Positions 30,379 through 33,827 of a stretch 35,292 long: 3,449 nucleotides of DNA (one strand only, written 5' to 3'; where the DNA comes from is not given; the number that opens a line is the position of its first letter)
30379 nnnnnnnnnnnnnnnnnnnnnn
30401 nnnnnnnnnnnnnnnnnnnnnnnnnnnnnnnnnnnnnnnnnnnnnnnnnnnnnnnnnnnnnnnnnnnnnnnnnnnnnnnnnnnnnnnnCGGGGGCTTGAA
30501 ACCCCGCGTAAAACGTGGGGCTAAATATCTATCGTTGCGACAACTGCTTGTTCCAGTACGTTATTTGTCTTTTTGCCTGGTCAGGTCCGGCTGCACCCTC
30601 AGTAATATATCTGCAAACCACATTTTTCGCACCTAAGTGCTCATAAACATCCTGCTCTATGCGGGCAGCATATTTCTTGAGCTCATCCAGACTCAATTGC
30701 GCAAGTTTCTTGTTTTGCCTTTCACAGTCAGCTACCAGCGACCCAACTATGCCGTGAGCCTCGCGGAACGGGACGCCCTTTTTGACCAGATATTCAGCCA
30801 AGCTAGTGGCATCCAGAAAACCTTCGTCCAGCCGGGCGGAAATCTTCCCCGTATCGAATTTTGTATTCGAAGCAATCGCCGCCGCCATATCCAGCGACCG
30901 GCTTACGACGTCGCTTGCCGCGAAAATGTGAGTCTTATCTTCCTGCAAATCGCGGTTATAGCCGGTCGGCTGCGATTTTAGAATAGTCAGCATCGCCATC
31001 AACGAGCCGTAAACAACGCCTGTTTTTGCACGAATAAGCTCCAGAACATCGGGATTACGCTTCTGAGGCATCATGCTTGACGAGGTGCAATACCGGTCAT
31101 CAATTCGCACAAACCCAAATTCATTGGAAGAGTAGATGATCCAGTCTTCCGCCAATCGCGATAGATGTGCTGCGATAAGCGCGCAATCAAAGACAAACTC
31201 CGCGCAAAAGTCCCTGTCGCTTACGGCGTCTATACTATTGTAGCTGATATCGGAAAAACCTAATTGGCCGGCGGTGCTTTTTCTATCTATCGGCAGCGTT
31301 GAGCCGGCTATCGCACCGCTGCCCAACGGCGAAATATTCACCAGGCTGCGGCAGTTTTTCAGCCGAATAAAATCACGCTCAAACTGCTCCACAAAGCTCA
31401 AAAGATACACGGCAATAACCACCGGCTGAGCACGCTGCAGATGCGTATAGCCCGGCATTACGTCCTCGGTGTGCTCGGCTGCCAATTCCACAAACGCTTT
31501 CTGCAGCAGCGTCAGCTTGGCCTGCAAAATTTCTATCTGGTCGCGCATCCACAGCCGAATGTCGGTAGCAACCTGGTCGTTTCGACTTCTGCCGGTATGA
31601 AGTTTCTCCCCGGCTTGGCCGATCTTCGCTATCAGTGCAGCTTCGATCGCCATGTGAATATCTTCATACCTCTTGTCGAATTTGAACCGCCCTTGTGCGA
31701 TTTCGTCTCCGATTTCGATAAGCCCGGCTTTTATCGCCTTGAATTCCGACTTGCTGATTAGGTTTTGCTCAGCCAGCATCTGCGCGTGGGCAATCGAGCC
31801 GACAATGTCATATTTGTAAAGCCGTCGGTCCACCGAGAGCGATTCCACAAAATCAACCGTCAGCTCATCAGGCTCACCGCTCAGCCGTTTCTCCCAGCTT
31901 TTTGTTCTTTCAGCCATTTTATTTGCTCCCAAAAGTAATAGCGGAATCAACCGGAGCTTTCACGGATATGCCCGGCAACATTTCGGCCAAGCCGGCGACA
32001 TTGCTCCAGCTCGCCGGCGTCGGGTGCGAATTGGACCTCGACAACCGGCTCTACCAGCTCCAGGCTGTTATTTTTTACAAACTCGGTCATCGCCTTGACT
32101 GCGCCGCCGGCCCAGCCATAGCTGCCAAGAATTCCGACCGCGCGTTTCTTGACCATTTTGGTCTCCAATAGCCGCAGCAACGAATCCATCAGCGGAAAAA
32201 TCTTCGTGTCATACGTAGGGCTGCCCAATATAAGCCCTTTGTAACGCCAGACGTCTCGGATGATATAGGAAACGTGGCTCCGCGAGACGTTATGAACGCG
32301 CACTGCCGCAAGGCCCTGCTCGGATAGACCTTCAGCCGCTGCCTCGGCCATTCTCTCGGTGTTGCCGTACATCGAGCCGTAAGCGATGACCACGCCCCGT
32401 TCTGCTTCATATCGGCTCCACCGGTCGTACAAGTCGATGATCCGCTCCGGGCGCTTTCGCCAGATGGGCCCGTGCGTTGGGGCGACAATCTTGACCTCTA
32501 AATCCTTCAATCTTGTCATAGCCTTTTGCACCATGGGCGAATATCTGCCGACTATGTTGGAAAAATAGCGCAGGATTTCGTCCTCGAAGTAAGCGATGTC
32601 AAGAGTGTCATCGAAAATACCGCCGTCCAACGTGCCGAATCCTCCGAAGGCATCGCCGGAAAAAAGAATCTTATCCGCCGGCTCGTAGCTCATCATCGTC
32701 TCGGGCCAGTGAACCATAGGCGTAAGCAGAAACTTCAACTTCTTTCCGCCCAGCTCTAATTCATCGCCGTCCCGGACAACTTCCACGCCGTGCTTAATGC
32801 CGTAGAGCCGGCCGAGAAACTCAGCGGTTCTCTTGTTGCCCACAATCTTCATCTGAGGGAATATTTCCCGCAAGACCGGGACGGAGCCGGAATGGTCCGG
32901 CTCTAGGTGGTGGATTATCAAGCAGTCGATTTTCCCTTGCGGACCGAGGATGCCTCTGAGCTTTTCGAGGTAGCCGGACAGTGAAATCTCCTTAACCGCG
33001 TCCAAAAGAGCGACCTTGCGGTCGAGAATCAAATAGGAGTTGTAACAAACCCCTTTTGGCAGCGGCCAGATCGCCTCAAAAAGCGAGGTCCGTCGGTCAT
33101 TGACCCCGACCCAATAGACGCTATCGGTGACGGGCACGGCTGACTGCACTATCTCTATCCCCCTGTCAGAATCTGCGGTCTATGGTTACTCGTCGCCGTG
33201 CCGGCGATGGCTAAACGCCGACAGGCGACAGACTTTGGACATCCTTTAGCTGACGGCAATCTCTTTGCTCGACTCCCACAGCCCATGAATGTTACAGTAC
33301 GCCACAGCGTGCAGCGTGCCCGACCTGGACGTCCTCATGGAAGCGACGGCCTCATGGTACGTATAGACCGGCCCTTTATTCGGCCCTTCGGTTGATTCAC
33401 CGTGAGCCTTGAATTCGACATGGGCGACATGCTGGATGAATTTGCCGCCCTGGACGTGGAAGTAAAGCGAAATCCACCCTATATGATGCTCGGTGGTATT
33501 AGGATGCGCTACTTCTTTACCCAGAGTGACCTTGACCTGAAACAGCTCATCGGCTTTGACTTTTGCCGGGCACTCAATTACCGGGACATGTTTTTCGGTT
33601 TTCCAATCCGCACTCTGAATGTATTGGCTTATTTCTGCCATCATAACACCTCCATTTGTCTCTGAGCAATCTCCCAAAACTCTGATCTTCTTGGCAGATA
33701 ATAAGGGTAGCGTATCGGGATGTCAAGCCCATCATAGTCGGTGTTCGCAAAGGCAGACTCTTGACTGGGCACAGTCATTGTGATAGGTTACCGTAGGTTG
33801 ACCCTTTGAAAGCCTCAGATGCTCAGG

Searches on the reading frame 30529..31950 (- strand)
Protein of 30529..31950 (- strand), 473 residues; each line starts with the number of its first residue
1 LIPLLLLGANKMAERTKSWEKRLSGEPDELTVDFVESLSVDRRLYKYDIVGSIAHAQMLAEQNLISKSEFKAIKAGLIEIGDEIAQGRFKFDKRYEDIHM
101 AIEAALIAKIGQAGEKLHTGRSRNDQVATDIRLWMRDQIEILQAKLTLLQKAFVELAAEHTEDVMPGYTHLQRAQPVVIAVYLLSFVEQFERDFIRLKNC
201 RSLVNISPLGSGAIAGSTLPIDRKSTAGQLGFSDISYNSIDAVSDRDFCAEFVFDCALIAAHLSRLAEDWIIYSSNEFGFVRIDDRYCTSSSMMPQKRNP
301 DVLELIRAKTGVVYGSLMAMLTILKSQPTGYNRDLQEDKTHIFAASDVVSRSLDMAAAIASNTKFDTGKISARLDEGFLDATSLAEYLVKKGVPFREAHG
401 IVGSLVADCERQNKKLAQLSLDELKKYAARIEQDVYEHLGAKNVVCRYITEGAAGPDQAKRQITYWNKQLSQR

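Call 5: search_protein_families(library=pfam, proteins=[window:30529-31950:-], max_evalue=0.01)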
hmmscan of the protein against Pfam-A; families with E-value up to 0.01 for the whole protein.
window:30529-31950:- (473 aa): 2 families
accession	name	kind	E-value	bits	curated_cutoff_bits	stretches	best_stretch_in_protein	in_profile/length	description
PF00206.25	Lyase_1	-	2.8e-71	240.9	27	1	22-315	2-312/312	Lyase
PF14698.11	ASL_C2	-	2.8e-25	89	27.3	1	378-445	1-68/69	Argininosuccinate lyase C-terminal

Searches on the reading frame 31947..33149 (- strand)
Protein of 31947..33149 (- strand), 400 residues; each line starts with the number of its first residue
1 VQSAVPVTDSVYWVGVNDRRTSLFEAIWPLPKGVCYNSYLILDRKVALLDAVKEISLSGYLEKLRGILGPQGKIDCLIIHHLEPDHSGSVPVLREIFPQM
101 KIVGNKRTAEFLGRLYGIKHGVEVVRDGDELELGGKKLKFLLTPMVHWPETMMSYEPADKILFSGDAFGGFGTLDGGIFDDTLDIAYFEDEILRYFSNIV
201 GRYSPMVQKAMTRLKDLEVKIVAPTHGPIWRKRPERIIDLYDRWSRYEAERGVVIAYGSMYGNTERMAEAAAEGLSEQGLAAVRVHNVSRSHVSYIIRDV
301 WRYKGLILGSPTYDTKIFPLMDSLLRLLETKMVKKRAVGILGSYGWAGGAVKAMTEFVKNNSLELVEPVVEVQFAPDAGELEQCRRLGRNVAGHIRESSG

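Call 5: search_protein_families(library=pfam, proteins=[window:31947-33149:-], max_evalue=0.01)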
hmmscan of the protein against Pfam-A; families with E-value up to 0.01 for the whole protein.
window:31947-33149:- (400 aa): 6 families
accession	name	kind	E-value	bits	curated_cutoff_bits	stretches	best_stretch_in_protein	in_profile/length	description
PF19583.5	ODP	-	5.7e-23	82.2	27.2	1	36-227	3-194/194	ODP family beta lactamase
PF00258.30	Flavodoxin_1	-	2.6e-17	63.8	25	1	255-387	1-142/143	Flavodoxin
PF00753.33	Lactamase_B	-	4.9e-10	40.1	22.7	1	37-226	7-196/196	Metallo-beta-lactamase superfamily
PF12706.13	Lactamase_B_2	-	0.00021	21.4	27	1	72-166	29-142/200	Beta-lactamase superfamily domain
PF03358.20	FMN_red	-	0.00039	20.5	24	1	257-353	7-124/152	NADPH-dependent FMN reductase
PF12724.12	Flavodoxin_5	-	0.0019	19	27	1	254-343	1-84/145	Flavodoxin domain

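Call 10: find_encoding_contigs(protein=window:31947-33149:-, flank=10000, max_places=3)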
Protein window:31947-33149:- (400 aa): 3 contigs read that carry it; 3 places shown.
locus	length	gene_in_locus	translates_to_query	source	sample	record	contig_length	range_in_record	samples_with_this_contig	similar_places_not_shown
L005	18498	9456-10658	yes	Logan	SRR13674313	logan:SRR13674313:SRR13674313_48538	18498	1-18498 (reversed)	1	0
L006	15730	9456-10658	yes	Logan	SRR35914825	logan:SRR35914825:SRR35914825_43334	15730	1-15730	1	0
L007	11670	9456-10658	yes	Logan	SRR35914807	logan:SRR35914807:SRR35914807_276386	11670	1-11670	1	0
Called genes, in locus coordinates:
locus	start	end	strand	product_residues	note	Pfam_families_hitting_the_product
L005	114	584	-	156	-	PF02502:LacAB_rpiB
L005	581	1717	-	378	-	PF01300:Sua5_yciO_yrdC, PF01451:LMWPc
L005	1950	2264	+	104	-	PF07238:PilZ (weak)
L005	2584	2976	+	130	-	PF12092:DUF3568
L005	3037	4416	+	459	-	PF00155:Aminotran_1_2 (weak), PF01041:DegT_DnrJ_EryC1, PF01053:Cys_Met_Meta_PP (weak), PF00266:Aminotran_5 (weak)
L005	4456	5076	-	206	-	PF02525:Flavodoxin_2, PF03358:FMN_red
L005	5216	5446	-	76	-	-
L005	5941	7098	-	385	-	PF01979:Amidohydro_1, PF07969:Amidohydro_3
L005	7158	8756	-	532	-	-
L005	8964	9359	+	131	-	PF01880:Desulfoferrodox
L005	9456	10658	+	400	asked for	PF00753:Lactamase_B, PF19583:ODP, PF00258:Flavodoxin_1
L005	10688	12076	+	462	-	PF00206:Lyase_1, PF14698:ASL_C2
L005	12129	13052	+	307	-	PF00586:AIRS, PF02769:AIRS_C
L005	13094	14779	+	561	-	PF18370:RGI_lyase, PF13517:FG-GAP_3 (faint), PF01839:FG-GAP (faint), PF21348:RGL11_C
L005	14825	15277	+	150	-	PF02367:TsaE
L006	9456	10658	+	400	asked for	PF00753:Lactamase_B, PF19583:ODP, PF00258:Flavodoxin_1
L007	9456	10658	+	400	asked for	PF00753:Lactamase_B, PF19583:ODP, PF00258:Flavodoxin_1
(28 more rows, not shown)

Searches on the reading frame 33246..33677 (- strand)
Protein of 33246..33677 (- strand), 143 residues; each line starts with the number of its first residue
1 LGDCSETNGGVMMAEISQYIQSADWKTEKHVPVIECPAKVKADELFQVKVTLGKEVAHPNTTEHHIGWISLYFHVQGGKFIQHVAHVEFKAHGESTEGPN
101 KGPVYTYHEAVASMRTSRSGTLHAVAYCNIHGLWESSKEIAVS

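Call 5: search_protein_families(library=pfam, proteins=[window:33246-33677:-], max_evalue=0.01)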
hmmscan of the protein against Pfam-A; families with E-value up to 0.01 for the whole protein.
window:33246-33677:- (143 aa): 1 family
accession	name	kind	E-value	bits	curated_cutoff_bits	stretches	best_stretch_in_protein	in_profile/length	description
PF01880.24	Desulfoferrodox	-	1e-32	113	22.2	1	23-136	2-97/98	Desulfoferrodoxin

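Call 8: find_encoding_contigs(protein=window:33246-33677:-, flank=10000, max_places=4)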
Protein window:33246-33677:- (143 aa): no gene with exactly this product is on record in the collection.
